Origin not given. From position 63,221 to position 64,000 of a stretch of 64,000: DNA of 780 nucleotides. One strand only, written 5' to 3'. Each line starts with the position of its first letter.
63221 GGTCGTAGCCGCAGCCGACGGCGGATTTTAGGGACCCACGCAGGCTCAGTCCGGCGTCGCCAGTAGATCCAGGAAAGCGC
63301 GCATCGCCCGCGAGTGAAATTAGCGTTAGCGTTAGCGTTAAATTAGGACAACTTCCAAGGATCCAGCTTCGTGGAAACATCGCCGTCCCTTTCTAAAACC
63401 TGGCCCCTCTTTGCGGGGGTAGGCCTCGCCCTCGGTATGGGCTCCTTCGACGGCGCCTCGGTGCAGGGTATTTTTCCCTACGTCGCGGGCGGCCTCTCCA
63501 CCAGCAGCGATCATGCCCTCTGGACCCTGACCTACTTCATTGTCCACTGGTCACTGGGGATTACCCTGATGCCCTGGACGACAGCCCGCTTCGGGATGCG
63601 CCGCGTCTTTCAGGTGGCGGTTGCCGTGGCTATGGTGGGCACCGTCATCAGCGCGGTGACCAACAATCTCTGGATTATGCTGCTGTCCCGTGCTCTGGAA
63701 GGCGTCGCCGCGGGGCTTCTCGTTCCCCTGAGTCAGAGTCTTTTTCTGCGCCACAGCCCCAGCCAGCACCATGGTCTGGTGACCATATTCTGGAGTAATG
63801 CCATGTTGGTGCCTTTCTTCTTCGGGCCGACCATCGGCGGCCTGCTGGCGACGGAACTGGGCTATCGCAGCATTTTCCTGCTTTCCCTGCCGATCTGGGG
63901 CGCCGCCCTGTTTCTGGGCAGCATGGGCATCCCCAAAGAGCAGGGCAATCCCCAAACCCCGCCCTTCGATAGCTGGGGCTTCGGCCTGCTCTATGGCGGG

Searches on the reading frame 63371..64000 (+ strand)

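Call 66: search_protein_families(library=pfam, proteins=[window:63371-64000:+], max_evalue=0.00001)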
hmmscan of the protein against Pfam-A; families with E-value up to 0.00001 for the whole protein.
window:63371-64000:+ (210 aa): 2 families
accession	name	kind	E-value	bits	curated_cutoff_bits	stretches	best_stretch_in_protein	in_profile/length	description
PF07690.21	MFS_1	-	9.4e-19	68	33.4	1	19-196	3-181/347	Major Facilitator Superfamily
PF00083.30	Sugar_tr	-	7.9e-07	28.7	22.3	1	48-188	47-192/452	Sugar (and other) transporter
